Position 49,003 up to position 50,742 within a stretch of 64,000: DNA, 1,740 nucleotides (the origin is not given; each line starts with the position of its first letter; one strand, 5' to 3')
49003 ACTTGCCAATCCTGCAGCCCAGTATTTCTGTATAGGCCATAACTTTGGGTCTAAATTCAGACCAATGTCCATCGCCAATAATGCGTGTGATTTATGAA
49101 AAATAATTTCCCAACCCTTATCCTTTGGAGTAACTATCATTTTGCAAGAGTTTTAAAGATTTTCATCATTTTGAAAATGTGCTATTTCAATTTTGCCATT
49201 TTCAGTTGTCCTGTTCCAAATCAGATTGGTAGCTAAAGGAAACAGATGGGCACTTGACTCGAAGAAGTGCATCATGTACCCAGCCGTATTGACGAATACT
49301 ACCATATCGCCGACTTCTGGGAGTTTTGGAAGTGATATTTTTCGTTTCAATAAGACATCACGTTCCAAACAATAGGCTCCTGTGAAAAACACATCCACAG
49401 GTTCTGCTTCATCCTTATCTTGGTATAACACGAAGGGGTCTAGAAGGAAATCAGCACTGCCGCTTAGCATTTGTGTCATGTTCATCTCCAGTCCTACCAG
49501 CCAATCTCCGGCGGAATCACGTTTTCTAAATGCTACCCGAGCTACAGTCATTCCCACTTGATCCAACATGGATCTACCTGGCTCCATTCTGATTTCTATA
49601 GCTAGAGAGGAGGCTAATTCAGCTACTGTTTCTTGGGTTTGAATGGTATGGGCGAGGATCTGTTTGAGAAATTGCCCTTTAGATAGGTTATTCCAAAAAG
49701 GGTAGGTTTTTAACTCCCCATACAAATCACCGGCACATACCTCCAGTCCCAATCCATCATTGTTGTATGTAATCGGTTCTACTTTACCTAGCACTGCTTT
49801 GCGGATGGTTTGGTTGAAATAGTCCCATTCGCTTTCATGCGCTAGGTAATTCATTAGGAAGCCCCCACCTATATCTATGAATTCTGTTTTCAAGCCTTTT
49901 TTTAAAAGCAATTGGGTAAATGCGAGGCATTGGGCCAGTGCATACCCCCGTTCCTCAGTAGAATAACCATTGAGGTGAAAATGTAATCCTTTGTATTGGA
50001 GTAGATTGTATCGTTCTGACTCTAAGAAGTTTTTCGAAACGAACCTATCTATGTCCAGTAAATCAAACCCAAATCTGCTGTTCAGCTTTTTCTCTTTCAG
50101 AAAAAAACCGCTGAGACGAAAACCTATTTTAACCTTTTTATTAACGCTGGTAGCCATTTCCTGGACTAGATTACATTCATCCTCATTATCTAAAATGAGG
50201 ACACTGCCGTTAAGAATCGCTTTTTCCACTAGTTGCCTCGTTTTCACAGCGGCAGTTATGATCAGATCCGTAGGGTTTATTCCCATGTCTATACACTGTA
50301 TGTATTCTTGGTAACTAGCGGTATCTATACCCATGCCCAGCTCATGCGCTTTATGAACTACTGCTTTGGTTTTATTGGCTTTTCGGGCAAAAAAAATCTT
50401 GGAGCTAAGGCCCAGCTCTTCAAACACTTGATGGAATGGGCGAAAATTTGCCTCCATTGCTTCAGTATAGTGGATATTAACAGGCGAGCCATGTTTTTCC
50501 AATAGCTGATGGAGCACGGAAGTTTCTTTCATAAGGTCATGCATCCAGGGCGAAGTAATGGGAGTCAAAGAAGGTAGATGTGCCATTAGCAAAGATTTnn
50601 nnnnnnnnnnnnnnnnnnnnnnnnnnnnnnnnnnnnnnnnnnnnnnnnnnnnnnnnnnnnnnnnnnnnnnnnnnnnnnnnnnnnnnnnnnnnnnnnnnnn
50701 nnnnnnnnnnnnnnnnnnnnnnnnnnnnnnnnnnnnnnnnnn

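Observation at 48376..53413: Stand-alone four-gene amino-acid-modifying operon: SbnA-like synthase, CreE-like flavoenzyme, fold-III PLP decarboxylase and DUF3891, with no SbnB, CreD or synthetase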

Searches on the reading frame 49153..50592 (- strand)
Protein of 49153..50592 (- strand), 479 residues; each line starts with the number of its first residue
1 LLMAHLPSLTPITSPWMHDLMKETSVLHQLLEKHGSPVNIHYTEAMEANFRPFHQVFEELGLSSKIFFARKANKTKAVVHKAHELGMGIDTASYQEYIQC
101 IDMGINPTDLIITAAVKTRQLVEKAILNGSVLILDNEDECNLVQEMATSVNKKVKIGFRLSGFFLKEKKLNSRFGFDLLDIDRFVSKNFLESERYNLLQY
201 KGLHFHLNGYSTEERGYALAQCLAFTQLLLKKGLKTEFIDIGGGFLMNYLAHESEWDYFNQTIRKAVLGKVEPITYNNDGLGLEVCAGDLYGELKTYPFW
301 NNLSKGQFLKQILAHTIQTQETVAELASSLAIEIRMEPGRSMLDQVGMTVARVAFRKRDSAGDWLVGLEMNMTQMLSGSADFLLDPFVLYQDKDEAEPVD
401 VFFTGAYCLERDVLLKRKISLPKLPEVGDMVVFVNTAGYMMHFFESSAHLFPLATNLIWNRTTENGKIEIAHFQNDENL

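Call 3: search_protein_families(library=pfam, proteins=[window:49153-50592:-], max_evalue=0.01)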
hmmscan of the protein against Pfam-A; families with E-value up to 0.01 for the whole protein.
window:49153-50592:- (479 aa): 2 families
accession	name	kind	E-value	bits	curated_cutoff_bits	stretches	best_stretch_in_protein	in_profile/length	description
PF02784.22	Orn_Arg_deC_N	-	2.9e-23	83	23.4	1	51-267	9-225/247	Pyridoxal-dependent decarboxylase, pyridoxal binding domain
PF00278.28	Orn_DAP_Arg_deC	-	0.0012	19.6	23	1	345-436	6-94/95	Pyridoxal-dependent decarboxylase, C-terminal sheet domain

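Call 4: search_protein_families(library=ncbifam, proteins=[window:49153-50592:-], max_evalue=0.01)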
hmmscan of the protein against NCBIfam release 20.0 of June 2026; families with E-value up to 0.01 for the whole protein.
window:49153-50592:- (479 aa): 7 families
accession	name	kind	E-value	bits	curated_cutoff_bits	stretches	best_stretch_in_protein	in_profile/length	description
TIGR01048.1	lysA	equivalog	1.8e-31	109.1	297.9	2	22-257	11-250/417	diaminopimelate decarboxylase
TIGR03099.1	dCO2ase_PEP1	hypoth_equivalog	6.8e-19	68.2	478.45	1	54-257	40-247/398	pyridoxal-dependent decarboxylase, exosortase A system-associated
NF052544.1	OrLyDeCDokD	equivalog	2.3e-16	59.4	700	1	20-259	26-270/461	ornithine/lysine decarboxylase DokD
NF041039.1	FslC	exception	1.8e-13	50.1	500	1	27-245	19-241/418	rhizoferrin biosystnesis N-citrylornithine decarboxylase FslC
NF006515.0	PRK08961.1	equivalog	2.3e-12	45.7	802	1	14-257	485-718/861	bifunctional aspartate kinase/diaminopimelate decarboxylase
NF003763.0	PRK05354.1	equivalog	3.8e-08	32.3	369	1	67-255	101-303/636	biosynthetic arginine decarboxylase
TIGR01273.1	speA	equivalog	5.2e-08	31.8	624.1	1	66-254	93-294/624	arginine decarboxylase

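Call 16: search_solved_structures(query=window:49153-50592:-, max_evalue=0.001)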
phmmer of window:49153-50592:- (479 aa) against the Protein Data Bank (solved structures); distinct sequences matched with E-value up to 0.001: 37.
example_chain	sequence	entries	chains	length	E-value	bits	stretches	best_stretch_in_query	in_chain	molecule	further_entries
2p3e_A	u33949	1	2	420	5.9e-15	58.5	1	21-254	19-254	Diaminopimelate decarboxylase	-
3vab_A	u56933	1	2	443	4.7e-13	52.2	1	25-245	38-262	Diaminopimelate decarboxylase 1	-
4xg1_A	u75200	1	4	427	1.5e-12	50.6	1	26-249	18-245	Diaminopimelate decarboxylase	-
3c5q_A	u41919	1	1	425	3.2e-11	46.2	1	29-255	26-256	Diaminopimelate decarboxylase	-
2qgh_A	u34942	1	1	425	4.2e-11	45.8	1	29-255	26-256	Diaminopimelate decarboxylase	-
1twi_A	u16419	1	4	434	1.3e-10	44.2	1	29-250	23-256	Diaminopimelate decarboxylase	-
1tuf_A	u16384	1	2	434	1.3e-10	44.2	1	29-250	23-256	Diaminopimelate decarboxylase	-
4aib_A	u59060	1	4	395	3.7e-10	42.7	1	67-247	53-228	ORNITHINE DECARBOXYLASE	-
7kh2_A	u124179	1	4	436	4e-10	42.6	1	27-245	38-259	N-citrylornithine decarboxylase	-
7ru7_A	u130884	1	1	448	5.7e-10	42.1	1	30-258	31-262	L-glutamyl-[BtrI acyl-carrier protein] decarboxylase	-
2j66_A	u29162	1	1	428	6.2e-10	41.9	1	33-258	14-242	BTRK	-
2yxx_A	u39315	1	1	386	7.1e-09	38.5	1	26-261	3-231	Diaminopimelate decarboxylase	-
5x7m_A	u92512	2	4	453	1.1e-08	37.9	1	28-254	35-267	Diaminopimelate decarboxylase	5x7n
6n2a_A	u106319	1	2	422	1.8e-08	37.1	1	46-250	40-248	Diaminopimelate decarboxylase 1, chloroplastic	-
2plj_A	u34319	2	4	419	5.9e-08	35.4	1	12-267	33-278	lysine/ornithine decarboxylase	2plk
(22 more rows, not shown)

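Call 38: find_homologous_proteins(query=window:49153-50592:-)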
Query window:49153-50592:- (479 aa): 715 proteins with E <= 0.001 among 8000 candidates; the best 120 are listed.
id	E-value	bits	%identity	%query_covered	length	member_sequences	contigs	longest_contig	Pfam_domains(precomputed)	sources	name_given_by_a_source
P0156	1.5e-254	863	78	100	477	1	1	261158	PF02784.23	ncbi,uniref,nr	ncbi:Y4yA family PLP-dependent enzyme [Algoriphagus sp. AGSA1]|uniref:Y4yA family PLP-dependent enzy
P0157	1.9e-246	837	76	100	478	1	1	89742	PF02784.23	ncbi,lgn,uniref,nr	ncbi:type III PLP-dependent enzyme domain-containing protein [Algoriphagus chordae]|uniref:Diaminopi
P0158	3.4e-244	829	75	100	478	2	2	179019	PF02784.23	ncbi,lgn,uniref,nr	ncbi:type III PLP-dependent enzyme domain-containing protein [Algoriphagus antarcticus]|uniref:Diami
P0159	1.9e-236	804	72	100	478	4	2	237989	PF02784.23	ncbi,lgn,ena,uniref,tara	ncbi:Y4yA family PLP-dependent enzyme [uncultured Algoriphagus sp.]|uniref:Y4yA family PLP-dependent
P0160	7.6e-236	802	72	100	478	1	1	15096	PF02784.23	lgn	-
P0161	1.8e-233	794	72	100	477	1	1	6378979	PF02784.23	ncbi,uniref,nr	ncbi:Y4yA family PLP-dependent enzyme [Algoriphagus sp. Y33]|uniref:Y4yA family PLP-dependent enzyme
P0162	2.9e-232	790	71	100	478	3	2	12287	PF02784.23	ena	-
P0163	3.2e-231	786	72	100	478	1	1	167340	PF02784.23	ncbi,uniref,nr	ncbi:diaminopimelate decarboxylase [Algoriphagus sp. 4150]|uniref:Y4yA family PLP-dependent enzyme n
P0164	9.0e-230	782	74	96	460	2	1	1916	PF02784.23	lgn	-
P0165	2.1e-229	780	71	100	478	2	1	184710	PF02784.23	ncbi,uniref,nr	ncbi:Y4yA family PLP-dependent enzyme [Algoriphagus persicinus]|uniref:Y4yA family PLP-dependent enz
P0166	3.3e-227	773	70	100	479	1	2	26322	PF02784.23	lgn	-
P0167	4.0e-226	770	69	100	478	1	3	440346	PF02784.23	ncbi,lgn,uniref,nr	ncbi:diaminopimelate decarboxylase [Algoriphagus ratkowskyi]|uniref:Diaminopimelate decarboxylase n=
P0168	7.2e-226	769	71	99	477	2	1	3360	PF02784.23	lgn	-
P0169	5.4e-225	766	69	100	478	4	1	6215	PF02784.23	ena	-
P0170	6.5e-225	766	71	100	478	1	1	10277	PF02784.23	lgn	-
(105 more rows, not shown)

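Call 39: search_dna_similar(query=window:49153-50592:-, collection=plasmids, mode=protein, max_rows=25)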
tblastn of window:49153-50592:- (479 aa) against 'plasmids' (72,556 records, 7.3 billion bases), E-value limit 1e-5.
Records with a match: 130; places in all: 134; records where one place covers at least 80% of the query: 110.
Best place of each record, by identity: <60% 130.
By first word of the organism name: Sinorhizobium 27; Rhizobium 24; Agrobacterium 18; Mycobacterium 9; Streptomyces 6; Sulfitobacter 5; Bradyrhizobium 4; Bacillus 4; Acinetobacter 4; Rhodococcus 2; and 22 more.
By predicted mobility (MOB-suite, as given by PLSDB): non-mobilizable 78; conjugative 38; mobilizable 14.
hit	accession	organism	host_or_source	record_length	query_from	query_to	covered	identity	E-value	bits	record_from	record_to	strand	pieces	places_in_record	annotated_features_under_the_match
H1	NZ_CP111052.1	Chondrinema litorale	Seaweed,red alga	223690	6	462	95%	54.8%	5e-167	529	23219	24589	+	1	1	Y4yA family PLP-dependent enzyme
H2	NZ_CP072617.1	Sulfitobacter sp. CB2047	-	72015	9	457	94%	40.5%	5e-101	339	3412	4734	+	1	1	Y4yA family PLP-dependent enzyme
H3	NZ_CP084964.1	Sulfitobacter pontiacus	cell culture,Seawater from the North ...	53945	9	457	94%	40.3%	3e-100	337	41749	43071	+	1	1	Y4yA family PLP-dependent enzyme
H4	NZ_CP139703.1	Sulfitobacter pontiacus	Bacterial Culture,hydrothermal vent ...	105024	9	457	94%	40.3%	2e-99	335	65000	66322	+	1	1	Y4yA family PLP-dependent enzyme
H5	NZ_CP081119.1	Sulfitobacter pontiacus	-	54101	9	457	94%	40.1%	1e-100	338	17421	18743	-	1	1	Y4yA family PLP-dependent enzyme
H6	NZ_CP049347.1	Sulfitobacter pontiacus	-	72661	9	457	94%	40.1%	5e-99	333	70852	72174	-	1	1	Y4yA family PLP-dependent enzyme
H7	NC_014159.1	Tsukamurella paurometabola DSM 20162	-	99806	16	461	93%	35.7%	3e-80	279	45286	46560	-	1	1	Orn/DAP/Arg decarboxylase 2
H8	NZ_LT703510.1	Mycobacterium intracellulare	natural / free-living,environmental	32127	8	478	98%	29.5%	9e-50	190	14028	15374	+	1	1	Y4yA family PLP-dependent enzyme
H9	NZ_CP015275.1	Mycobacterium intracellulare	Homo sapiens,cell culture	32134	8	478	98%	29.5%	9e-50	190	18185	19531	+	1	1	Y4yA family PLP-dependent enzyme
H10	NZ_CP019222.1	Mycobacterium intracellulare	Homo sapiens,human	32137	8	478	98%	29.5%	9e-50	190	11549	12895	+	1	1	Y4yA family PLP-dependent enzyme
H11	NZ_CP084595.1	Mycobacterium intracellulare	water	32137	8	478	98%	29.5%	9e-50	190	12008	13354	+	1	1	Y4yA family PLP-dependent enzyme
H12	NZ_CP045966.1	Mycobacterium intracellulare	Homo sapiens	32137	8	478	98%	29.5%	9e-50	190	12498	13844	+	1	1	Y4yA family PLP-dependent enzyme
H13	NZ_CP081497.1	Streptomyces sp. BHT-5-2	whole organism,plant soil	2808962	20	457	91%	30.9%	1e-60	222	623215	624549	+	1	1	none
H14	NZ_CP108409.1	Kitasatospora sp. NBC_01300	-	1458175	17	469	95%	29.5%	2e-41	165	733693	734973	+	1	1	record has no annotation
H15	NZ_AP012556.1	Mycobacterium avium subsp. hominissuis TH135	-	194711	8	457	94%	28.7%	6e-52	196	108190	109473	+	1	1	Y4yA family PLP-dependent enzyme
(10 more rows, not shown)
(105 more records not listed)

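Call 42: get_annotated_region(hit=H2, flank=8000)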
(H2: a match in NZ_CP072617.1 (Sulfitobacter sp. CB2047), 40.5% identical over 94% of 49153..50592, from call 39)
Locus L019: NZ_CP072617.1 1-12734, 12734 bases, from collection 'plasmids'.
description: Sulfitobacter sp. CB2047 plasmid pSpoCB-4, complete sequence
organism: Sulfitobacter sp. CB2047 (NCBI taxid 1525218)
taxonomy: Bacteria; Pseudomonadota; Alphaproteobacteria; Rhodobacterales; Roseobacteraceae; Sulfitobacter; Sulfitobacter sp. CB2047
host: -; source: -; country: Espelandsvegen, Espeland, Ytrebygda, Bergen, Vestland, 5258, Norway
typing (MOB-suite, as given by PLSDB): non-mobilizable; replicon rep_cluster_613
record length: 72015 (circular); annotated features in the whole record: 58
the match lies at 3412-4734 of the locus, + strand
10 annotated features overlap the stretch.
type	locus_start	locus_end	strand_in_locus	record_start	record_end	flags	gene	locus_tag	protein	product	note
CDS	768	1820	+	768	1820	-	sbnA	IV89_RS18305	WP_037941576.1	2,3-diaminopropionate biosynthesis protein SbnA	GO:0009058 - biosynthetic process [Evidence IEA]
CDS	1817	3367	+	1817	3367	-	-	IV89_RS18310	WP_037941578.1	FAD/NAD(P)-binding protein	-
CDS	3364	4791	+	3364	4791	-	-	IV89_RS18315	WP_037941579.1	Y4yA family PLP-dependent enzyme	-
CDS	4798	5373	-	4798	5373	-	-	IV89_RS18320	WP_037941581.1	PAS and helix-turn-helix domain-containing protein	-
CDS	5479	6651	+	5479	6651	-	-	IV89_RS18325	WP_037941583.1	acetyl-CoA acetyltransferase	-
CDS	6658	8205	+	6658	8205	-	-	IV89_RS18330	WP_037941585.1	AMP-binding protein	-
CDS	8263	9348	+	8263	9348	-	-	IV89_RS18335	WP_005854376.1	C4-dicarboxylate TRAP transporter substrate-binding protein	-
CDS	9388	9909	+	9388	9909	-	-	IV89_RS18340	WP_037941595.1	TRAP transporter small permease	GO:0015740 - C4-dicarboxylate transport [Evidence IEA]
CDS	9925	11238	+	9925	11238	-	-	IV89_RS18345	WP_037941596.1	TRAP transporter large permease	GO:0008643 - carbohydrate transport [Evidence IEA]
CDS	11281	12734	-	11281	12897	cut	-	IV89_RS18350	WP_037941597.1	BCCT family transporter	GO:0071705 - nitrogen compound transport [Evidence IEA]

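Call 44: search_dna_similar(query=window:49153-50592:-, collection=plasmids, mode=protein, max_rows=60, rows=spread)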
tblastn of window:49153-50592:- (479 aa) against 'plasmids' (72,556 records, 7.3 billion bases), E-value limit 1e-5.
Records with a match: 130; places in all: 134; records where one place covers at least 80% of the query: 110.
Best place of each record, by identity: <60% 130.
By first word of the organism name: Sinorhizobium 27; Rhizobium 24; Agrobacterium 18; Mycobacterium 9; Streptomyces 6; Sulfitobacter 5; Bradyrhizobium 4; Bacillus 4; Acinetobacter 4; Rhodococcus 2; and 22 more.
By predicted mobility (MOB-suite, as given by PLSDB): non-mobilizable 78; conjugative 38; mobilizable 14.
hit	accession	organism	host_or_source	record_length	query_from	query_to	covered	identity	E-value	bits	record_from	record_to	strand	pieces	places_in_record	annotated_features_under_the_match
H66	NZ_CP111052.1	Chondrinema litorale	Seaweed,red alga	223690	6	462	95%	54.8%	5e-167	529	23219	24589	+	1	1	Y4yA family PLP-dependent enzyme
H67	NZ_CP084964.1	Sulfitobacter pontiacus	cell culture,Seawater from the North ...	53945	9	457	94%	40.3%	3e-100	337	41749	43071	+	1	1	Y4yA family PLP-dependent enzyme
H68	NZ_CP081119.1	Sulfitobacter pontiacus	-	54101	9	457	94%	40.1%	1e-100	338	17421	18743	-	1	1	Y4yA family PLP-dependent enzyme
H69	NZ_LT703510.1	Mycobacterium intracellulare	natural / free-living,environmental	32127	8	478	98%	29.5%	9e-50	190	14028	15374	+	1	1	Y4yA family PLP-dependent enzyme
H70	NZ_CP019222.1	Mycobacterium intracellulare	Homo sapiens,human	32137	8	478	98%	29.5%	9e-50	190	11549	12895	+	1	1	Y4yA family PLP-dependent enzyme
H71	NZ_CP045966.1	Mycobacterium intracellulare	Homo sapiens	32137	8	478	98%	29.5%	9e-50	190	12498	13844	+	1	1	Y4yA family PLP-dependent enzyme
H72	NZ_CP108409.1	Kitasatospora sp. NBC_01300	-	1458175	17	469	95%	29.5%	2e-41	165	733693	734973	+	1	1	record has no annotation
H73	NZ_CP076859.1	Mycobacterium avium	Homo sapiens,sputum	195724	8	457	94%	28.7%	6e-52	196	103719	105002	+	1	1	Y4yA family PLP-dependent enzyme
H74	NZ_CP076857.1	Mycobacterium avium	Homo sapiens,sputum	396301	8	457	94%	28.7%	6e-52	196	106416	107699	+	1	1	Y4yA family PLP-dependent enzyme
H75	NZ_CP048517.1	Agrobacterium tumefaciens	walnut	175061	6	461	95%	28.0%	4e-43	171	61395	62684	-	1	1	alanine racemase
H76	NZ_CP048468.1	Agrobacterium tumefaciens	walnut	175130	6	461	95%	28.0%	4e-43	171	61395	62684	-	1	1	alanine racemase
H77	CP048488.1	Agrobacterium tumefaciens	walnut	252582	6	461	95%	28.0%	4e-43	171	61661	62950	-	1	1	Y4yA family PLP-dependent enzyme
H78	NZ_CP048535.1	Agrobacterium tumefaciens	walnut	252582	6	461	95%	28.0%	4e-43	171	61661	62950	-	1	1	alanine racemase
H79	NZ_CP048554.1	Agrobacterium tumefaciens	walnut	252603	6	461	95%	28.0%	4e-43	171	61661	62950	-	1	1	alanine racemase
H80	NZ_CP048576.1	Agrobacterium tumefaciens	-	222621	6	461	95%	27.8%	2e-42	169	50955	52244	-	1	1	alanine racemase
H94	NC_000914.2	Sinorhizobium fredii NGR234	-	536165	9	453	93%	26.4%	5e-39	158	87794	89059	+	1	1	Y4yA family PLP-dependent enzyme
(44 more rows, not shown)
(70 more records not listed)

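Call 45: get_annotated_region(hit=H94, flank=7000)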
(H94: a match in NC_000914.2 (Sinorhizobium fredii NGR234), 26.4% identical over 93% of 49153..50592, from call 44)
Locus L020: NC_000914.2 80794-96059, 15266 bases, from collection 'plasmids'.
description: Sinorhizobium fredii NGR234 plasmid pNGR234a, complete sequence
organism: Sinorhizobium fredii NGR234 (NCBI taxid 394)
taxonomy: Bacteria; Pseudomonadota; Alphaproteobacteria; Hyphomicrobiales; Rhizobiaceae; Sinorhizobium; Sinorhizobium fredii; Sinorhizobium fredii NGR234
host: -; source: -; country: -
typing (MOB-suite, as given by PLSDB): conjugative; replicon rep_cluster_473; relaxase MOBQ; mating-pair formation MPF_T
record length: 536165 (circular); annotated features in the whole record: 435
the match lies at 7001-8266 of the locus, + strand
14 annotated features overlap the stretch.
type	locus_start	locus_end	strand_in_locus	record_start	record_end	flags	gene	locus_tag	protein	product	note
CDS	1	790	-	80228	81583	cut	sctN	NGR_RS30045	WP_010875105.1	type III secretion system ATPase SctN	GO:0030254 - protein secretion by the type III secretion system [Evidence IEA]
CDS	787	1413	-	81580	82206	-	nolV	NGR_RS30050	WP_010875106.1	nodulation protein NolV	-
CDS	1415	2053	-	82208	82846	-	nolU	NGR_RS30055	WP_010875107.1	nodulation protein NolU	-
CDS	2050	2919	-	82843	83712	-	nolT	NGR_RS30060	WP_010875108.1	nodulation protein NolT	-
CDS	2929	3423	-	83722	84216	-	nolB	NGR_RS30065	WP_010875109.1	nodulation protein NolB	-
CDS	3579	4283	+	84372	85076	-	nolW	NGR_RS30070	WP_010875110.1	nodulation protein NolW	-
CDS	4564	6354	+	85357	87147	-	nopX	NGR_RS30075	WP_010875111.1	type II secretion system effector nodulation protein NopX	-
CDS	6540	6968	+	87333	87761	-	-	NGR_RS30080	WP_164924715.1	ParB N-terminal domain-containing protein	-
CDS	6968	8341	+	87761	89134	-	-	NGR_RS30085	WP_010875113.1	Y4yA family PLP-dependent enzyme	-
CDS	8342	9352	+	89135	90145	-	-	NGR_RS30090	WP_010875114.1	cysteine synthase family protein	GO:0006535 - cysteine biosynthetic process from serine [Evidence IEA]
CDS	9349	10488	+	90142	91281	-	-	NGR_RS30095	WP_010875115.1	NAD/NADP octopine/nopaline dehydrogenase family protein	-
CDS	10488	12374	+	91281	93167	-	-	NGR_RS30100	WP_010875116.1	IucA/IucC family protein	GO:0019290 - siderophore biosynthetic process [Evidence IEA]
CDS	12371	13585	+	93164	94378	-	-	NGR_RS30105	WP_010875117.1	MFS transporter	GO:0055085 - transmembrane transport [Evidence IEA]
CDS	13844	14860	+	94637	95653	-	nopL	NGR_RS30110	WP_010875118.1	type II secretion system effector nodulation protein NopL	-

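Call 46: get_annotated_region(hit=H77, flank=7000)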
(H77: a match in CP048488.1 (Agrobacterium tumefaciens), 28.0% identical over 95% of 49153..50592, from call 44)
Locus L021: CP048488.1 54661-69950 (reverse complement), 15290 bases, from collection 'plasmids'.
description: Agrobacterium tumefaciens strain Tul003 plasmid pTi, complete sequence
organism: Agrobacterium tumefaciens (NCBI taxid 358)
taxonomy: Bacteria; Pseudomonadota; Alphaproteobacteria; Hyphomicrobiales; Rhizobiaceae; Agrobacterium; Agrobacterium tumefaciens
host: -; source: walnut; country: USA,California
typing (MOB-suite, as given by PLSDB): conjugative; replicon rep_cluster_490; relaxase MOBQ; mating-pair formation MPF_T
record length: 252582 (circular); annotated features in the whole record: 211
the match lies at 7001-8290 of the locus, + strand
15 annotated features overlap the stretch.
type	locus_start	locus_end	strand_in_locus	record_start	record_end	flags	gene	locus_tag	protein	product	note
CDS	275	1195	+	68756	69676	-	aepX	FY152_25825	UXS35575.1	phosphoenolpyruvate mutase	-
CDS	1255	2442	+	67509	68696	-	-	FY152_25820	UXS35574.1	aminotransferase class I/II-fold pyridoxal phosphate-dependent enzyme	-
CDS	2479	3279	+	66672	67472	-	-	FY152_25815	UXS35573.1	phosphocholine cytidylyltransferase family protein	-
CDS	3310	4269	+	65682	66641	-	-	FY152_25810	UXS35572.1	3-phosphoglycerate dehydrogenase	-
CDS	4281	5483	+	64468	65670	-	-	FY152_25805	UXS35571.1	CDP-alcohol phosphatidyltransferase family protein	-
CDS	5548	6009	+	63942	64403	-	-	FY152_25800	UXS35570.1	ParB N-terminal domain-containing protein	-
CDS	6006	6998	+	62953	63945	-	-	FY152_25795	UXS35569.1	ornithine cyclodeaminase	-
CDS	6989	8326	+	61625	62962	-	-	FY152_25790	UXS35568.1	Y4yA family PLP-dependent enzyme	-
CDS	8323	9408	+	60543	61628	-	-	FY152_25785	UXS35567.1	cysteine synthase family protein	-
CDS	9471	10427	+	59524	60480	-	-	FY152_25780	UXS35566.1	sugar phosphate isomerase/epimerase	-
CDS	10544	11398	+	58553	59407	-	-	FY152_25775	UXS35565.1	MurR/RpiR family transcriptional regulator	-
CDS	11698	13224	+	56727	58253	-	-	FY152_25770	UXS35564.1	hypothetical protein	-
CDS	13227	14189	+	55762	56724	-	-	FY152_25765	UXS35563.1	ABC transporter permease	-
CDS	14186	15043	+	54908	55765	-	-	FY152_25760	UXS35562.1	ABC transporter permease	-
CDS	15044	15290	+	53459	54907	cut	-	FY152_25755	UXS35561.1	ABC transporter ATP-binding protein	-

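Call 47: get_annotated_region(hit=H7, flank=7000)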
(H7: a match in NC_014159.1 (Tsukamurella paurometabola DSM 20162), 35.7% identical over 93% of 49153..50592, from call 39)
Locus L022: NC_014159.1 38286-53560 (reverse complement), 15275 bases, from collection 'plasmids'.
description: Tsukamurella paurometabola DSM 20162 plasmid pTpau01, complete sequence
organism: Tsukamurella paurometabola DSM 20162 (NCBI taxid 521096)
taxonomy: Bacteria; Actinomycetota; Actinomycetes; Mycobacteriales; Tsukamurellaceae; Tsukamurella; Tsukamurella paurometabola; Tsukamurella paurometabola DSM 20162
host: -; source: -; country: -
typing (MOB-suite, as given by PLSDB): mobilizable; replicon rep_cluster_1577; relaxase MOBF
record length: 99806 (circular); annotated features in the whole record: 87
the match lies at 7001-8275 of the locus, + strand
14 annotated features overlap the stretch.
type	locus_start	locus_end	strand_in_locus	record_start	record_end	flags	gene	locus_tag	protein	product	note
CDS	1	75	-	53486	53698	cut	-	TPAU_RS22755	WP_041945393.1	hypothetical protein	-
CDS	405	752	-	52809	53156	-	-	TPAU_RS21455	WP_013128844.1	hypothetical protein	-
CDS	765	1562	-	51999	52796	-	-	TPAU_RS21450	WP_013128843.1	AAA family ATPase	-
CDS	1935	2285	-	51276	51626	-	-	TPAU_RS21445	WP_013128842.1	hypothetical protein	-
CDS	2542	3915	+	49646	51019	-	-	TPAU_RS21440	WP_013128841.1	AAA family ATPase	-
CDS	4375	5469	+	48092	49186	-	-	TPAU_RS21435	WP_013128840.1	pyridoxal-phosphate dependent enzyme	-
CDS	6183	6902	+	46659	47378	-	-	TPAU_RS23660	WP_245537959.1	hypothetical protein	-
CDS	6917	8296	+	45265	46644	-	-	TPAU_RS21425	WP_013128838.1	Orn/DAP/Arg decarboxylase 2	-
CDS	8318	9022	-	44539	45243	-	-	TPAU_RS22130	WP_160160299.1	CPBP family intramembrane glutamic endopeptidase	GO:0071586 - CAAX-box protein processing [Evidence IEA]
CDS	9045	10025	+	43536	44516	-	-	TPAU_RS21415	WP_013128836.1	NAD(P)H-binding protein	-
CDS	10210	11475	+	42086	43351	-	-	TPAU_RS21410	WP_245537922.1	IS256 family transposase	-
CDS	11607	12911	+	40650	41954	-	-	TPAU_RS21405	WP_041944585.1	IS256 family transposase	-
CDS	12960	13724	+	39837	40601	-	-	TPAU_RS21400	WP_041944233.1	hypothetical protein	-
CDS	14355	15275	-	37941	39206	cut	-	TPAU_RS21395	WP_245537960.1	IS256 family transposase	-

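Call 48: get_annotated_region(hit=H8, flank=7000)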
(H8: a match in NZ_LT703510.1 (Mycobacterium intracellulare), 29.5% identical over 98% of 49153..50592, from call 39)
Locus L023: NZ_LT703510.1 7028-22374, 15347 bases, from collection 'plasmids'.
description: Mycobacterium intracellulare subsp. chimaera strain Mycobacterium chimaera MC045 isolate Mycobacterium chimaera plasmid 6
organism: Mycobacterium intracellulare (NCBI taxid 222805)
taxonomy: Bacteria; Actinomycetota; Actinomycetes; Mycobacteriales; Mycobacteriaceae; Mycobacterium; Mycobacterium intracellulare
host: -; source: natural / free-living,environmental; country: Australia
typing (MOB-suite, as given by PLSDB): mobilizable; relaxase MOBF
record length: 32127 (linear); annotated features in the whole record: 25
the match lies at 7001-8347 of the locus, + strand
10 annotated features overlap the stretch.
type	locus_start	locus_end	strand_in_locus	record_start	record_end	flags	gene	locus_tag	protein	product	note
CDS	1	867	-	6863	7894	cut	-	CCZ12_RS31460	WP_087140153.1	alpha/beta hydrolase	-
CDS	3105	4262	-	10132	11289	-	-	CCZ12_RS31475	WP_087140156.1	PLP-dependent cysteine synthase family protein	-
CDS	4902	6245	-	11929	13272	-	-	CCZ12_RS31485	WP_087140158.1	MFS transporter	GO:0055085 - transmembrane transport [Evidence IEA]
CDS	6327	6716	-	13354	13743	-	-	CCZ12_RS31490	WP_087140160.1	metalloregulator ArsR/SmtB family transcription factor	GO:0006355 - regulation of DNA-templated transcription [Evidence IEA]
CDS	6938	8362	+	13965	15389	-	-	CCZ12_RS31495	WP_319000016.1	Y4yA family PLP-dependent enzyme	-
CDS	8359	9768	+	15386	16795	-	-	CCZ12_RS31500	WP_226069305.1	MATE family efflux transporter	GO:0009410 - response to xenobiotic stimulus [Evidence IEA]; GO:0006855 - xenobiotic transmembrane transport [Evidence ...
CDS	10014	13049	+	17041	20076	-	-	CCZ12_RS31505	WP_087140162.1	Tn3 family transposase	-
CDS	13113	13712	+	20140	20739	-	-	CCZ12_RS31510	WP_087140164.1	integrase core domain-containing protein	GO:0015074 - DNA integration [Evidence IEA]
CDS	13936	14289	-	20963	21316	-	-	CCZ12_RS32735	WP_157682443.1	DUF4158 domain-containing protein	-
CDS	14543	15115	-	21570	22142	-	-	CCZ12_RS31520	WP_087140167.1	DUF6431 domain-containing protein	-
